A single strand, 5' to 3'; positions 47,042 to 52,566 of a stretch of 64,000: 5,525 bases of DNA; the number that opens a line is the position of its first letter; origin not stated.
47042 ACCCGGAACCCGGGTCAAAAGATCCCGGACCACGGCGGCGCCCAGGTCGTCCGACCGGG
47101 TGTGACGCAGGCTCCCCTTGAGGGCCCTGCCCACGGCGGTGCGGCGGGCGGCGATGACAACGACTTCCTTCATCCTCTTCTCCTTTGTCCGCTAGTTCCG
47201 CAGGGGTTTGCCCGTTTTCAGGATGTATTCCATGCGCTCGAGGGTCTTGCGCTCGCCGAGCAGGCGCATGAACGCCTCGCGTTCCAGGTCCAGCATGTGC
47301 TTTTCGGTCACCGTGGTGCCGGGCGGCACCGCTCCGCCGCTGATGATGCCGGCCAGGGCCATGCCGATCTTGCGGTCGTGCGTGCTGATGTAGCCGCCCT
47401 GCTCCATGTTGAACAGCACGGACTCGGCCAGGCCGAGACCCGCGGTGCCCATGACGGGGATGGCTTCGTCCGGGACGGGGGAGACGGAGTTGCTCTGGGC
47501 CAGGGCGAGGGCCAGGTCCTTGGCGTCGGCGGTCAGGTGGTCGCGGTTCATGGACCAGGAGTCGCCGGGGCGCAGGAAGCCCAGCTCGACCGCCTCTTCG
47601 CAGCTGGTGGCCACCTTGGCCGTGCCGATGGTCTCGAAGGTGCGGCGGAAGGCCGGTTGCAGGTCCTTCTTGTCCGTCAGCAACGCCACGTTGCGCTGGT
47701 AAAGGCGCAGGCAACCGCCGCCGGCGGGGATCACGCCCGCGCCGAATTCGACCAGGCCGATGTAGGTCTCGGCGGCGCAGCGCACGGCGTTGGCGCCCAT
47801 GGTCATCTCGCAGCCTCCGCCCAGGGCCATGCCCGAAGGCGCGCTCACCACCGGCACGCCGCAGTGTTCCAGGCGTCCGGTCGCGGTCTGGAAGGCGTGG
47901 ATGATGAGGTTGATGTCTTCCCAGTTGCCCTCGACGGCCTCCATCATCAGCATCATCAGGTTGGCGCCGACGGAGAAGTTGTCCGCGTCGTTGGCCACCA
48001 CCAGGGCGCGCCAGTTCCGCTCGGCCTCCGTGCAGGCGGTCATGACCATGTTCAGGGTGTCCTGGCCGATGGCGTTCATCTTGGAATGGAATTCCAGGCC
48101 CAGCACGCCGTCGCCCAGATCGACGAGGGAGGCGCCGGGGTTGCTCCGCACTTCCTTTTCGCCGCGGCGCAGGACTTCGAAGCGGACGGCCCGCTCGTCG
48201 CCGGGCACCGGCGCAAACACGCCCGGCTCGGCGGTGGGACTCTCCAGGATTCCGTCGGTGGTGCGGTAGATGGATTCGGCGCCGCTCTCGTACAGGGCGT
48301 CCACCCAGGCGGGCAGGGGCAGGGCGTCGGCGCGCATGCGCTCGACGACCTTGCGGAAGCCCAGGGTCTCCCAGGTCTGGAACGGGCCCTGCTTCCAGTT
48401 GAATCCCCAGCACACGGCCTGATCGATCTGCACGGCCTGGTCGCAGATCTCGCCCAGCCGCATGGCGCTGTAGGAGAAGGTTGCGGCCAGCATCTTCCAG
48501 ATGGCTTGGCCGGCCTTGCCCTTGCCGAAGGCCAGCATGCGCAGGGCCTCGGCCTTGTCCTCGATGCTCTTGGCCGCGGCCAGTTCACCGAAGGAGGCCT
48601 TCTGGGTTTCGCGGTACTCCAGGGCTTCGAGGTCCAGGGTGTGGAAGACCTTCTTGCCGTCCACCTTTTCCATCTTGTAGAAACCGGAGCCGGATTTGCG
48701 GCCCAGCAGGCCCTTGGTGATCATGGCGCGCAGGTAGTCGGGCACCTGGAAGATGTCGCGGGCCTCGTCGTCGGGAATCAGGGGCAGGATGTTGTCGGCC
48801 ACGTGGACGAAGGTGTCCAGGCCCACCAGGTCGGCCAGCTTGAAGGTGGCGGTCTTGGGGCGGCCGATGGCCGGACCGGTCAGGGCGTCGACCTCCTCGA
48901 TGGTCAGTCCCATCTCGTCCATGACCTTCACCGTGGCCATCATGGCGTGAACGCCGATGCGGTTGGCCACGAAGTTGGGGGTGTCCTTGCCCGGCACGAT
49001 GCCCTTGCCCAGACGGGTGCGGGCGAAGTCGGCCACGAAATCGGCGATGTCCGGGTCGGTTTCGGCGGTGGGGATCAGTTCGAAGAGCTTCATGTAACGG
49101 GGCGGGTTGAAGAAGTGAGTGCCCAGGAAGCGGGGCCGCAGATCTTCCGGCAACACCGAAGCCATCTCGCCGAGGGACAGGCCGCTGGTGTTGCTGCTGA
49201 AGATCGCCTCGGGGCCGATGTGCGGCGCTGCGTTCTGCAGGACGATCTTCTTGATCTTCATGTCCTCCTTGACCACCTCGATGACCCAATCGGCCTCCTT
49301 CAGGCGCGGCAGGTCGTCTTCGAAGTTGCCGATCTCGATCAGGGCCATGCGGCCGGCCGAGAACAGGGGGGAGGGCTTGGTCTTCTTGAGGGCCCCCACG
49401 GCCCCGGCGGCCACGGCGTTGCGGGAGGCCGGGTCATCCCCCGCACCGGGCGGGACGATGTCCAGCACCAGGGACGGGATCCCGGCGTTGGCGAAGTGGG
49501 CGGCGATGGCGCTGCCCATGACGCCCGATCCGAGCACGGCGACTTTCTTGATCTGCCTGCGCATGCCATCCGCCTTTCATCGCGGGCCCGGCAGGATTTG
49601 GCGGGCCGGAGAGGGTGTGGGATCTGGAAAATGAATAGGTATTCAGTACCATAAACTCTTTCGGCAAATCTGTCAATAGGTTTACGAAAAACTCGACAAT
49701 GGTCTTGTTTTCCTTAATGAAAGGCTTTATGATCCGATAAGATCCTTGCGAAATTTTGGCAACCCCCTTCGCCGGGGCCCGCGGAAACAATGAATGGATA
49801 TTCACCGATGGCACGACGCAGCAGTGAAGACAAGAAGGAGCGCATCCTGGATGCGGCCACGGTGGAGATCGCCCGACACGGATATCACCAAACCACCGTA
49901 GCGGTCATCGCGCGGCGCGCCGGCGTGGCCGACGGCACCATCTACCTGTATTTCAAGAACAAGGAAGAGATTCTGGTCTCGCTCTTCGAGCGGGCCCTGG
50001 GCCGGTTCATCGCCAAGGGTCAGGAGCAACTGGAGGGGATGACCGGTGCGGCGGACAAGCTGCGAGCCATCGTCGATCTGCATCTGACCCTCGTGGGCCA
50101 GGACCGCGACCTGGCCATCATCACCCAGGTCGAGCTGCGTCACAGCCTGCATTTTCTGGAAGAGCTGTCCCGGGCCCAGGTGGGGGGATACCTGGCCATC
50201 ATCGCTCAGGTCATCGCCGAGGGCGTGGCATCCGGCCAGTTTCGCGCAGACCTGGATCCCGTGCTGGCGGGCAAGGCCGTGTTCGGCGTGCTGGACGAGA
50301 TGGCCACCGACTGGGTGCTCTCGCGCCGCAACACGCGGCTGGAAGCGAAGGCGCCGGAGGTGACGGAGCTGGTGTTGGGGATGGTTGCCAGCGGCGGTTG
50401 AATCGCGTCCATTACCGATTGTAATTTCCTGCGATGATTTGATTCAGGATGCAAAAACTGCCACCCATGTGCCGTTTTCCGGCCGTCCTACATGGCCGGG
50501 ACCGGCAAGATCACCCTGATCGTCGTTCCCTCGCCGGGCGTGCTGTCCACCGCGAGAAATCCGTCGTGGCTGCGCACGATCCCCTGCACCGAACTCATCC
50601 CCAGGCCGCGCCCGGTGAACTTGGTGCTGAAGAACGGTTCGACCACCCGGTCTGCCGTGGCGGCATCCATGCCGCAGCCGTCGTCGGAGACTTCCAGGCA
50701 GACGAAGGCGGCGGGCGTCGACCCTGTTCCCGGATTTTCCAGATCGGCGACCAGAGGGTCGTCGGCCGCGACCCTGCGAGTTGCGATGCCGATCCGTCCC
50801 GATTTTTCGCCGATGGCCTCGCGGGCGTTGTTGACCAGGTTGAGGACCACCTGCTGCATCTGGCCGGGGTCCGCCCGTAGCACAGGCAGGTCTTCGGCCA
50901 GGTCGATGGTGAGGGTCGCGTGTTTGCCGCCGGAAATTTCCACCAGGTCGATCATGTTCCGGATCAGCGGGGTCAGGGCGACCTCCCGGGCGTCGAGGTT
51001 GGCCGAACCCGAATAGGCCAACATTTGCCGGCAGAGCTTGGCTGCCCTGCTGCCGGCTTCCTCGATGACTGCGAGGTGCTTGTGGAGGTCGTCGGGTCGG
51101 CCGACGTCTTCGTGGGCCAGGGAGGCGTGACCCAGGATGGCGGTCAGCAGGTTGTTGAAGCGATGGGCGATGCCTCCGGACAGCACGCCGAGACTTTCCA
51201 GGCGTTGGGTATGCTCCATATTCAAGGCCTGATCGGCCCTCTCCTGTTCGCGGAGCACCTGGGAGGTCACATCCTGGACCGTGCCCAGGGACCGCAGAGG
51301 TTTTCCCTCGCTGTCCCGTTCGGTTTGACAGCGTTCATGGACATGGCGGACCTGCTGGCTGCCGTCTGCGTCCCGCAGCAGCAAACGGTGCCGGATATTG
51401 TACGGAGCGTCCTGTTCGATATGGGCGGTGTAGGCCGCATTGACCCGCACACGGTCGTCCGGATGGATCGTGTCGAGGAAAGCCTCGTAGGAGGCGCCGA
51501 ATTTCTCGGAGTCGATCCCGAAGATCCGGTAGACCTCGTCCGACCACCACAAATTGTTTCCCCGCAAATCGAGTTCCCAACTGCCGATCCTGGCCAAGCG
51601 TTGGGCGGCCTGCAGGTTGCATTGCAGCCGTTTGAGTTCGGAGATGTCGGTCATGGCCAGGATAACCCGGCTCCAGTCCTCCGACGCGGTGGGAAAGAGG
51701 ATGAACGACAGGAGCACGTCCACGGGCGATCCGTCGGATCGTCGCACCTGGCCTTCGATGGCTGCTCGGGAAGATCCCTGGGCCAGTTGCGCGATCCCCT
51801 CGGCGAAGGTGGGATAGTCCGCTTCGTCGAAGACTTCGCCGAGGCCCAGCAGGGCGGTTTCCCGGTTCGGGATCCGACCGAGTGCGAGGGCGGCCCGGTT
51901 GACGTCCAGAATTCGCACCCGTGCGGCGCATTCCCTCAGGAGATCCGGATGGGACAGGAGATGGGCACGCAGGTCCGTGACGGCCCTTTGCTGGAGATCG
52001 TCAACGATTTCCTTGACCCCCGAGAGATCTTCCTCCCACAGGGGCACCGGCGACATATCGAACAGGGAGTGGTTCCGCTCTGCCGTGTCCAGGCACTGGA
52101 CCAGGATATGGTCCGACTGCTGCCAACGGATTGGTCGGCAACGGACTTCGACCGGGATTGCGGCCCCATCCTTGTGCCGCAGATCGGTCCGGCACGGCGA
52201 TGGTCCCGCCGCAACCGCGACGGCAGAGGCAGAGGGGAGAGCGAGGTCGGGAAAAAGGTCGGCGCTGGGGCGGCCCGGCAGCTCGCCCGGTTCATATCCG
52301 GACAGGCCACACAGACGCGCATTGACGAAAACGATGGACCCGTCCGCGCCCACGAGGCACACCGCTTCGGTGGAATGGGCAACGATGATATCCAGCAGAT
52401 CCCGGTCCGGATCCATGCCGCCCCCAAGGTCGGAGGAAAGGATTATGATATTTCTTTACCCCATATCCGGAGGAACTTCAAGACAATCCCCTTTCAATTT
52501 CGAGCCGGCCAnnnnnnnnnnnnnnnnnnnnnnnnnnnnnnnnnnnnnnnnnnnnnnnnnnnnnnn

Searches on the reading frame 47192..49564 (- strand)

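Call 59: search_protein_families(library=pfam, proteins=[window:47192-49564:-], max_evalue=0.0001)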
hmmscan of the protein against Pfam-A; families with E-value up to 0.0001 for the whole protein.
window:47192-49564:- (790 aa): 4 families
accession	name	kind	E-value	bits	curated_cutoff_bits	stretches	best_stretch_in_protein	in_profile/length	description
PF02737.24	3HCDH_N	-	7.4e-39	134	22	1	7-194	1-179/180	3-hydroxyacyl-CoA dehydrogenase, NAD binding domain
PF00725.27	3HCDH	-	4.3e-17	62.9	22.1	1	198-297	2-96/97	3-hydroxyacyl-CoA dehydrogenase, C-terminal domain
PF00378.25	ECH_1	-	3.6e-12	46.6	27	1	488-622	7-141/251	Enoyl-CoA hydratase/isomerase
PF16113.10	ECH_2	-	5.4e-05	23.3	27.2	1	487-621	3-139/335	Enoyl-CoA hydratase/isomerase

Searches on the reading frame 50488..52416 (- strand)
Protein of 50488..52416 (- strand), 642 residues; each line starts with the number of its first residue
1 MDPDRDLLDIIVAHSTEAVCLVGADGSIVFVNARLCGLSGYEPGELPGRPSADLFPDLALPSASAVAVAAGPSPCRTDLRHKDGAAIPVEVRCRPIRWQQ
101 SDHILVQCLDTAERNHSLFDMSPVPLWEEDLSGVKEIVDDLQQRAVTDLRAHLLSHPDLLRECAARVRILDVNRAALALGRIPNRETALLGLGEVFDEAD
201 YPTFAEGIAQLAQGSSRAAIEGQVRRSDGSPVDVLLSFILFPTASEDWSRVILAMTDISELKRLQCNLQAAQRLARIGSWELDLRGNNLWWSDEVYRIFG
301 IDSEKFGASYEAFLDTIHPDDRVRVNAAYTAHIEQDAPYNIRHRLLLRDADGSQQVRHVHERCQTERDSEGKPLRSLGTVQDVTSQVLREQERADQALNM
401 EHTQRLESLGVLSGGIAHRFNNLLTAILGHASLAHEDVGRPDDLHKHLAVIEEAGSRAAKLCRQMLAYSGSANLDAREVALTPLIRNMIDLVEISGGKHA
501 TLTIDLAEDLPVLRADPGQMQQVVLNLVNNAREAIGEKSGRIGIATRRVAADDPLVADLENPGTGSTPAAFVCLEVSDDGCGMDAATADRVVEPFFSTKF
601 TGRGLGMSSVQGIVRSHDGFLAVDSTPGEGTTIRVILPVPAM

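Call 59: search_protein_families(library=pfam, proteins=[window:50488-52416:-], max_evalue=0.0001)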
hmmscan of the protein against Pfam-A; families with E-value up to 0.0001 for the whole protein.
window:50488-52416:- (642 aa): 7 families
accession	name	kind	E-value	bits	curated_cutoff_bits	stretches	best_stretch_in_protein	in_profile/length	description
PF08447.18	PAS_3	-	2.9e-22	79.2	25.6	1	289-380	2-89/89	PAS fold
PF00989.32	PAS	-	1.8e-19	70.3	22.6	2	11-108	6-110/113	PAS fold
PF02518.31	HATPase_c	-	6.8e-19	68.8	26.4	1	516-640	2-110/111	Histidine kinase-, DNA gyrase B-, and HSP90-like ATPase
PF08448.16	PAS_4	-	8.2e-19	68.3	23.1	1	13-114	2-108/110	PAS fold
PF13426.13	PAS_9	-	1.3e-18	67.6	27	1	17-105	2-92/103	PAS domain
PF00512.31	HisKA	-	1.3e-07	32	26.9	1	413-469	6-61/66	His Kinase A (phospho-acceptor) domain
PF13188.13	PAS_8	-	1.5e-07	31.5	21.8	0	12-61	7-53/65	PAS domain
